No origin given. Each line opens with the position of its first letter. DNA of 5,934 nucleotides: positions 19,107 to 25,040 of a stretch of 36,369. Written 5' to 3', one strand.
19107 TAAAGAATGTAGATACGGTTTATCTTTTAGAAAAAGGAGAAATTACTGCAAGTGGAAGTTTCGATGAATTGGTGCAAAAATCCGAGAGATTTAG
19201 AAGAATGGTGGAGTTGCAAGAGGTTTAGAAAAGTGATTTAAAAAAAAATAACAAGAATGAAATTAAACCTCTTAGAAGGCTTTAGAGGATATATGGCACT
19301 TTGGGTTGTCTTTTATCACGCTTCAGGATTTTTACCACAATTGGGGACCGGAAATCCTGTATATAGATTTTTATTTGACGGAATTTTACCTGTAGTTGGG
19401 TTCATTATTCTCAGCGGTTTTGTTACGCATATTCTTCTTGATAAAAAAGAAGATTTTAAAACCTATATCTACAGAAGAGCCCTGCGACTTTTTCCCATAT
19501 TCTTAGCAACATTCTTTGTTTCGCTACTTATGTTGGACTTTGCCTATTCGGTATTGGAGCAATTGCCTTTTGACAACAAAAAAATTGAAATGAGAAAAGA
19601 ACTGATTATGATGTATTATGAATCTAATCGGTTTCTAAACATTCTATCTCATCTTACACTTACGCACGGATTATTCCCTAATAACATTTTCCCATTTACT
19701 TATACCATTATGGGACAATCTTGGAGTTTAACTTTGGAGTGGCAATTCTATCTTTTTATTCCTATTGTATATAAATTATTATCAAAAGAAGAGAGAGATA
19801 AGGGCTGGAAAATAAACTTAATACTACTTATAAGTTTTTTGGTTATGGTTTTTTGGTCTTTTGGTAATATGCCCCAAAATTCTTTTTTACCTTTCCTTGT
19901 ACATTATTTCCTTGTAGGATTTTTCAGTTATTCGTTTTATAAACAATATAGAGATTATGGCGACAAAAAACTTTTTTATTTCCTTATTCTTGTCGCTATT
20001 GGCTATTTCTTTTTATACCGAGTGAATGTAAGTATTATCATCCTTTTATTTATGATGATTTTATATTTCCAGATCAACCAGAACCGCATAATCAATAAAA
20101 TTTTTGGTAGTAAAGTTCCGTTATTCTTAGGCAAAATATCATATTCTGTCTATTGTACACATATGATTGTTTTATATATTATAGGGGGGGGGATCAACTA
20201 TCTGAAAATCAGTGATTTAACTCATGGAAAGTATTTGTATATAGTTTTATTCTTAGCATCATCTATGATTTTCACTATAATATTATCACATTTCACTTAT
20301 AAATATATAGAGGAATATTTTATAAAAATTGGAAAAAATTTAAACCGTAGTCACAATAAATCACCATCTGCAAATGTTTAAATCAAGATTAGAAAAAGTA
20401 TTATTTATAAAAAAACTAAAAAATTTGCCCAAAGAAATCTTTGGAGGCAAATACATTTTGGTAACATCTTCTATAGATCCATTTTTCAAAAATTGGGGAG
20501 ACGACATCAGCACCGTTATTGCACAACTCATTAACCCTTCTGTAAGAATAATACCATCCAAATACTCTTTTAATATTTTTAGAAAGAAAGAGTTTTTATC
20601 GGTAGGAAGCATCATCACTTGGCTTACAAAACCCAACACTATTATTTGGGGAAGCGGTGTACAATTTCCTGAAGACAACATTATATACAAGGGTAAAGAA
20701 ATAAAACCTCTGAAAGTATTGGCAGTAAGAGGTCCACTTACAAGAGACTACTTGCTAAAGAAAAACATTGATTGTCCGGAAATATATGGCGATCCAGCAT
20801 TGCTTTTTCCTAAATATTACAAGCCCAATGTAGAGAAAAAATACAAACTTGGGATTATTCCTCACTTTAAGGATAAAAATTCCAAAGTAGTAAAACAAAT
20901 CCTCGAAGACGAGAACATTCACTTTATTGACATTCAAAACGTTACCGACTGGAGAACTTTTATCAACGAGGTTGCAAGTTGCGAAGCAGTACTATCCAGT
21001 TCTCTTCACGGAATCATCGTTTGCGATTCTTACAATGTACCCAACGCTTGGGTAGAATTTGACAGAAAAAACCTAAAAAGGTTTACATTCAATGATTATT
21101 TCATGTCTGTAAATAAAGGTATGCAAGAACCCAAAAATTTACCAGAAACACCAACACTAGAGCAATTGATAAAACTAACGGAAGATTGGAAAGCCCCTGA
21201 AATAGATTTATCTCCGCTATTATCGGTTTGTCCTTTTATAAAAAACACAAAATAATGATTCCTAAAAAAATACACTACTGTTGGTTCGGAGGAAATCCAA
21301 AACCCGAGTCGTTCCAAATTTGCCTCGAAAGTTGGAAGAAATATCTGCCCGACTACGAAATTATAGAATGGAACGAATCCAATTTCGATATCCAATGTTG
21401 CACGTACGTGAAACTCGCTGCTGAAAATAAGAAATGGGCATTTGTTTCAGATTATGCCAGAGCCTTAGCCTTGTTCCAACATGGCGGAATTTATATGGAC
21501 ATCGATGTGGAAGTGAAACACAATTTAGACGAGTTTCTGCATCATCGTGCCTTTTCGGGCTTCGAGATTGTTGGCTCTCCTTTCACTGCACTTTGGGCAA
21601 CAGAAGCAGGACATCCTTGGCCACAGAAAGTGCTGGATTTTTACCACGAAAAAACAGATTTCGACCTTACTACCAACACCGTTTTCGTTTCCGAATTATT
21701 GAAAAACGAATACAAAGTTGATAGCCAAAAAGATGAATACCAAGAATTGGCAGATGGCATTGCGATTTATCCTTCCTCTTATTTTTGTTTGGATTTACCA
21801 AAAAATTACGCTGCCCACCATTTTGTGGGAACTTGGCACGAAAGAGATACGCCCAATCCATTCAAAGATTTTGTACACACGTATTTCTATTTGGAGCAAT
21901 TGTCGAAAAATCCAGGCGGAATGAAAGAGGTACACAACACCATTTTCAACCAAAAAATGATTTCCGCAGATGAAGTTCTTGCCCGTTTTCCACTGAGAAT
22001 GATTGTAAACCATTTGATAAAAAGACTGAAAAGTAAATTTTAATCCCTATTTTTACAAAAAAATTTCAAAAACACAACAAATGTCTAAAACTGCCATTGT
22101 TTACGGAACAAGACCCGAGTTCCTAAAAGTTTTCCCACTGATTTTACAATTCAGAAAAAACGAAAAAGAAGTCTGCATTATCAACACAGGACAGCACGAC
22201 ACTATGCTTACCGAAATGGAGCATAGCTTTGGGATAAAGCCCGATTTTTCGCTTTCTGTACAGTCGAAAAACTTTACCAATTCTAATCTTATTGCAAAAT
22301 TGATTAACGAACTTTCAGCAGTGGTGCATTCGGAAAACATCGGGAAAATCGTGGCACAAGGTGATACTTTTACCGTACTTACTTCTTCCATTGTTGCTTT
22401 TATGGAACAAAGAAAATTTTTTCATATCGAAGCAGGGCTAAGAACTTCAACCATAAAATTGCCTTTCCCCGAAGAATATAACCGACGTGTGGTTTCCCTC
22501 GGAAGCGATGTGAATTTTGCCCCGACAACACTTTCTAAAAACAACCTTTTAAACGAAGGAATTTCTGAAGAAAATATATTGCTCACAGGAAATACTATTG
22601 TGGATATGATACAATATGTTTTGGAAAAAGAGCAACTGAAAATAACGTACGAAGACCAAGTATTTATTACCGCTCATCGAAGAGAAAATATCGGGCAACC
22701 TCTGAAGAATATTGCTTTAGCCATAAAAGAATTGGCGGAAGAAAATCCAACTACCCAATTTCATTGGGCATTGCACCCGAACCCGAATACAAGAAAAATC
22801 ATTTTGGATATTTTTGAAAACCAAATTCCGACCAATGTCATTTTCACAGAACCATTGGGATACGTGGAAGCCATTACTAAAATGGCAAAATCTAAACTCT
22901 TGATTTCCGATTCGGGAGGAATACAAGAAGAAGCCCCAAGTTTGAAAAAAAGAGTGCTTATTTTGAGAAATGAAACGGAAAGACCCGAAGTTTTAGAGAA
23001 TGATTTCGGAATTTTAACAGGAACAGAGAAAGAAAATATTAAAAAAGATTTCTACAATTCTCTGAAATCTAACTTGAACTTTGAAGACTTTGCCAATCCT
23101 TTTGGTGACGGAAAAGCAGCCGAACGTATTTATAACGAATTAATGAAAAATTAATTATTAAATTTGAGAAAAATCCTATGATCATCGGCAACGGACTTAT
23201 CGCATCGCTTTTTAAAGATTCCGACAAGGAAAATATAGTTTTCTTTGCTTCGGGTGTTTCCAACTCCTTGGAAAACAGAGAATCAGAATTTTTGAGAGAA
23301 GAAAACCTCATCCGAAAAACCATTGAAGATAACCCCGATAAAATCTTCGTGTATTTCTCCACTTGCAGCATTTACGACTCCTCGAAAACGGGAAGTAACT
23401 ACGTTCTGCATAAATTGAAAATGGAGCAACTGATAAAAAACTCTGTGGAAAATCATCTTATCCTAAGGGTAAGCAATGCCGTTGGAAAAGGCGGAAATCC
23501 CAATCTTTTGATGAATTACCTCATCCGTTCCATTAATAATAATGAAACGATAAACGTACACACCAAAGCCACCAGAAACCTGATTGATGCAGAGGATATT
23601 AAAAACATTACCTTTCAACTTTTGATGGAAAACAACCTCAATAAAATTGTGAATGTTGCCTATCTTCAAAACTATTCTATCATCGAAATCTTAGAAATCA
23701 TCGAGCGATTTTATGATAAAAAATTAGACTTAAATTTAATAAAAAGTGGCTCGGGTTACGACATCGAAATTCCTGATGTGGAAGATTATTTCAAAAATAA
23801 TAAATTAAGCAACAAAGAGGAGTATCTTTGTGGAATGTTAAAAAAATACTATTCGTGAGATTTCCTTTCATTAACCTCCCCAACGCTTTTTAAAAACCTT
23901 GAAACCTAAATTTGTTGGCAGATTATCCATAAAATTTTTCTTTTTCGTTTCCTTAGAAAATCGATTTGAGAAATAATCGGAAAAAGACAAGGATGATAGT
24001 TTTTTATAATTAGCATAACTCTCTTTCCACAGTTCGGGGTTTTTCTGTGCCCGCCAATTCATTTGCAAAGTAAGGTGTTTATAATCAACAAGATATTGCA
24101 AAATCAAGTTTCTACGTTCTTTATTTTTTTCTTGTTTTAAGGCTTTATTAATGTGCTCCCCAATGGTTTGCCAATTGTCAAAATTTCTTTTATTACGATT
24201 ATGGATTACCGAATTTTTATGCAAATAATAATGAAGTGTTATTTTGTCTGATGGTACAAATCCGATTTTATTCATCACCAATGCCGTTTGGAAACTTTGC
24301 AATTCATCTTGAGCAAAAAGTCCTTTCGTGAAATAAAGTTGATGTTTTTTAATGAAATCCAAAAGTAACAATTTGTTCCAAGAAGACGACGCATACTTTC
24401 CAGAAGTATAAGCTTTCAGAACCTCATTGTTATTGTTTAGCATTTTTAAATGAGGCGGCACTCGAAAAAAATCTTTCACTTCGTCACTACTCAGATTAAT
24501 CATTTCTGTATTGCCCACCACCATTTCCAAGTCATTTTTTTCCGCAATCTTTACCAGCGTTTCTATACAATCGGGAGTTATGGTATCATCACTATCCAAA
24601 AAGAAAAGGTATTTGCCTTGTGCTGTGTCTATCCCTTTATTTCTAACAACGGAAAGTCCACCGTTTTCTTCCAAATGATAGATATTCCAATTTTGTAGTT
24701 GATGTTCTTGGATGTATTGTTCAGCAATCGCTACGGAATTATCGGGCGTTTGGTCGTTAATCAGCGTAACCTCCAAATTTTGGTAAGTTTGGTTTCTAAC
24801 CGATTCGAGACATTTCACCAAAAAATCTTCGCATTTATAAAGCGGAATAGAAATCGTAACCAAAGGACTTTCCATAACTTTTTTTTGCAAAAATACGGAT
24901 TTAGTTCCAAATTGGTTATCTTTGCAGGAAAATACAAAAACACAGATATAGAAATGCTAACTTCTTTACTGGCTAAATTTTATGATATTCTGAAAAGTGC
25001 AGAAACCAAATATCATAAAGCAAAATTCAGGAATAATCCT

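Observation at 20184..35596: Five intragenic poly-G tracts suggest a multi-switch phase-variable (contingency) glycan locus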

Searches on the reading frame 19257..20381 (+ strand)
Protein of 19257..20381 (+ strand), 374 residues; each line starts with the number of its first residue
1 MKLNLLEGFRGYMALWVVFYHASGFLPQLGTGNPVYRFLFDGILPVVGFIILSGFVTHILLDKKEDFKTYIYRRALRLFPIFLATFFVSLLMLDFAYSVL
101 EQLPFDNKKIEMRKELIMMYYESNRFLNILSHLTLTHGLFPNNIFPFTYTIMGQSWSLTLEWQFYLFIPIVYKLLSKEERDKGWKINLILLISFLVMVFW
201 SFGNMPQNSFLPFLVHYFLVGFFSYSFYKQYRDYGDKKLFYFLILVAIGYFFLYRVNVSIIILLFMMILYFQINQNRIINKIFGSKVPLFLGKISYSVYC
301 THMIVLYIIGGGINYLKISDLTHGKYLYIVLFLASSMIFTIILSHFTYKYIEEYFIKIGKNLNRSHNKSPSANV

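Call 6: search_protein_families(library=pfam, proteins=[window:19257-20381:+], max_evalue=0.01)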
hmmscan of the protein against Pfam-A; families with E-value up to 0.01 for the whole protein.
window:19257-20381:+ (374 aa): 1 family
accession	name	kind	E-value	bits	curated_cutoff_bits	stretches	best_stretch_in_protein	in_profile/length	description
PF01757.29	Acyl_transf_3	-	5.7e-27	95.1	31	1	6-344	4-325/326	Acyltransferase domain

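Call 10: find_encoding_contigs(protein=window:19257-20381:+, flank=10000, max_places=10)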
Protein window:19257-20381:+ (374 aa): 1 contig read that carries it; 1 place shown.
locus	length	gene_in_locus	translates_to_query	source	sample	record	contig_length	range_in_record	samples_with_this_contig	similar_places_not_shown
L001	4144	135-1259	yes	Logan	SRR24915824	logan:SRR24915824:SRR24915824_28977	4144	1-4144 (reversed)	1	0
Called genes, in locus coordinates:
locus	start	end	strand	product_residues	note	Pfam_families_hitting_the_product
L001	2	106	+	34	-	?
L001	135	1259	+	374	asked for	PF01757:Acyl_transf_3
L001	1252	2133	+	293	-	PF04230:PS_pyruv_trans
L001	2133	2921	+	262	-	PF05704:Caps_synth, PF04488:Gly_transf_sug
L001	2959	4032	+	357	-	PF02350:Epimerase_2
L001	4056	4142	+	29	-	?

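Call 22: list_cluster_members(proteins=[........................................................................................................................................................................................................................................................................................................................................, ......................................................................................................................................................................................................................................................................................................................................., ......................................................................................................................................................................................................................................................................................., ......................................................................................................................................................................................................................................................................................, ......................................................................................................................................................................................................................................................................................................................, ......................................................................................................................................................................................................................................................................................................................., window:19257-20381:+, window:34445-34945:+, window:35286-35660:+, window:25510-26151:+])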
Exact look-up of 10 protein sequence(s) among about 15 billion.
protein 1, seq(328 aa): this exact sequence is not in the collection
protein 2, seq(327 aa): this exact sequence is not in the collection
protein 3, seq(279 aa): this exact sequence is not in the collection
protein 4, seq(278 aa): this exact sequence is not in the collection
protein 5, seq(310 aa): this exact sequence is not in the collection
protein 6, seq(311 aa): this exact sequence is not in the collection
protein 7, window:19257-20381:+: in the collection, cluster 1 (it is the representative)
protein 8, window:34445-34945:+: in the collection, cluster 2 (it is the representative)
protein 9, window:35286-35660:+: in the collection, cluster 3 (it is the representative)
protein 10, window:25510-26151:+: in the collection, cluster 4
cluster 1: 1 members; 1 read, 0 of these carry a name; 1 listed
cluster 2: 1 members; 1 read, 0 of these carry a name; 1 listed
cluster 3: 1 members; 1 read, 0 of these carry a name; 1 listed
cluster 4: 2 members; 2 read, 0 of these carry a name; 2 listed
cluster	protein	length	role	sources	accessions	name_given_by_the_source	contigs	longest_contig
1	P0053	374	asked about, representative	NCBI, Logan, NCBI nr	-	-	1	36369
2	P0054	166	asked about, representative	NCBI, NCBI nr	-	-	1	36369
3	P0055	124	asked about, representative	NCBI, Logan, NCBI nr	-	-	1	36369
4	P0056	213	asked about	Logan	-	-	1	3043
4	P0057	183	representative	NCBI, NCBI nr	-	-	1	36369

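Call 55: search_protein_families(library=ncbifam, proteins=[window:19257-20381:+], max_evalue=0.00001)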
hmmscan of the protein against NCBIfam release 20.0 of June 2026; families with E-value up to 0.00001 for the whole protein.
window:19257-20381:+ (374 aa): 0 families

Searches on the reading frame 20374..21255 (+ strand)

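Call 6: search_protein_families(library=pfam, proteins=[window:20374-21255:+], max_evalue=0.01)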
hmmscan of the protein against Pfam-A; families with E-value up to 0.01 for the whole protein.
window:20374-21255:+ (293 aa): 1 family
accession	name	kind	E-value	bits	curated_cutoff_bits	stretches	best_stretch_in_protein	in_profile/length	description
PF04230.19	PS_pyruv_trans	-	8.6e-17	62.4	25.3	1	74-228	63-277/280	Polysaccharide pyruvyl transferase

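Call 55: search_protein_families(library=ncbifam, proteins=[window:20374-21255:+], max_evalue=0.00001)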
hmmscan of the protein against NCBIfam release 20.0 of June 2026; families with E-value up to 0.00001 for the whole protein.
window:20374-21255:+ (293 aa): 0 families

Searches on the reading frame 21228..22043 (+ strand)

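Call 6: search_protein_families(library=pfam, proteins=[window:21228-22043:+], max_evalue=0.01)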
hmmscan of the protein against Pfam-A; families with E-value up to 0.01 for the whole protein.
window:21228-22043:+ (271 aa): 3 families
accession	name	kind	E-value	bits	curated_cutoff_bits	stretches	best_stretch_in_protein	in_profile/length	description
PF04488.21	Gly_transf_sug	-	6.1e-15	56.1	23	1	26-108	1-91/93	Glycosyltransferase sugar-binding region containing DXD motif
PF05704.18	Caps_synth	-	3.5e-11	43.4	24.5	1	3-112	38-152/278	Capsular polysaccharide synthesis protein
PF12919.13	TcdA_TcdB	-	0.0016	18.2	23.6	0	13-52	1-39/382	TcdA/TcdB catalytic glycosyltransferase domain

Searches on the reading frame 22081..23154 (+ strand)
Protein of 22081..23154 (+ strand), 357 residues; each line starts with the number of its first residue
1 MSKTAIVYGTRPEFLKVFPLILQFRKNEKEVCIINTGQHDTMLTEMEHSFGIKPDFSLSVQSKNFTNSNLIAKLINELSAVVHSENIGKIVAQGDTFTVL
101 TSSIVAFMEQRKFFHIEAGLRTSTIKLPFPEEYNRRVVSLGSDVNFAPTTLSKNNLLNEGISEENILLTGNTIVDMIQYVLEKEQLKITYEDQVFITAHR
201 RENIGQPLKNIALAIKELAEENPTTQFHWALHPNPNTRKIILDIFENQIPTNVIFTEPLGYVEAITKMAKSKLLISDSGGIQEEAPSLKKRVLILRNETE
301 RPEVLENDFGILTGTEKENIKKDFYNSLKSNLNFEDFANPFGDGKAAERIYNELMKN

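Call 6: search_protein_families(library=pfam, proteins=[window:22081-23154:+], max_evalue=0.01)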
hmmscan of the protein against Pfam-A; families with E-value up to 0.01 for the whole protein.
window:22081-23154:+ (357 aa): 1 family
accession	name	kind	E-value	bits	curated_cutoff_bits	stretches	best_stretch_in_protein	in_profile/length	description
PF02350.25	Epimerase_2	-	3.2e-87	293.1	30.6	1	27-354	7-346/347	UDP-N-acetylglucosamine 2-epimerase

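Call 55: search_protein_families(library=ncbifam, proteins=[window:22081-23154:+], max_evalue=0.00001)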
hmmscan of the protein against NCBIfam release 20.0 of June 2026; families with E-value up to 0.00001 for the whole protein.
window:22081-23154:+ (357 aa): 2 families
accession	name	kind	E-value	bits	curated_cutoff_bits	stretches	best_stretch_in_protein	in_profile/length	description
TIGR00236.1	wecB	equivalog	4.9e-93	312.2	210.15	1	3-355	2-363/366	non-hydrolyzing UDP-N-acetylglucosamine 2-epimerase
TIGR03568.1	NeuC_NnaA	equivalog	6.1e-17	61.5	235.9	1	3-352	2-363/365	UDP-N-acetylglucosamine 2-epimerase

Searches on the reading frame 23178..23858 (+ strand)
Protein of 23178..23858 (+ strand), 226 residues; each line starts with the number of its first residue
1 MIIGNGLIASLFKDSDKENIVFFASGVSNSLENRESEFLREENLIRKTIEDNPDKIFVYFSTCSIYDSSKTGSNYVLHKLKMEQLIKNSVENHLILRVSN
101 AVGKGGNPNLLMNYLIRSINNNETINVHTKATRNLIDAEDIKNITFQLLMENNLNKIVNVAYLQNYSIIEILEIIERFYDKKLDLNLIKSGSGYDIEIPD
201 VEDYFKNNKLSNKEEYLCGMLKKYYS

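Call 6: search_protein_families(library=pfam, proteins=[window:23178-23858:+], max_evalue=0.01)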
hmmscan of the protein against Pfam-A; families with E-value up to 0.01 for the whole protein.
window:23178-23858:+ (226 aa): 2 families
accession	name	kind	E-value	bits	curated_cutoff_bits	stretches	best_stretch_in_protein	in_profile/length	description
PF01370.27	Epimerase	-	9.9e-08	32.1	20.9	1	37-161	91-240/240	NAD dependent epimerase/dehydratase family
PF04321.23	RmlD_sub_bind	-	5.5e-05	22.8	27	1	73-154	123-202/287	RmlD substrate binding domain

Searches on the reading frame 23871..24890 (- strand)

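Call 6: search_protein_families(library=pfam, proteins=[window:23871-24890:-], max_evalue=0.01)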
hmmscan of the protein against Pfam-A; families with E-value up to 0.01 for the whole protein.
window:23871-24890:- (339 aa): 3 families
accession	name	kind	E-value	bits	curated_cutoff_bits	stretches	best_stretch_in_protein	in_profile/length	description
PF00535.33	Glycos_transf_2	-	5.4e-35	121.2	23.3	1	13-139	2-126/168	Glycosyl transferase family 2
PF10111.15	Glyco_tranf_2_2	-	3.8e-11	43.4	27.3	1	15-124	4-114/276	Glycosyltransferase like family 2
PF13641.12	Glyco_tranf_2_3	-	1.4e-08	35.5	27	1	11-133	3-128/230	Glycosyltransferase like family 2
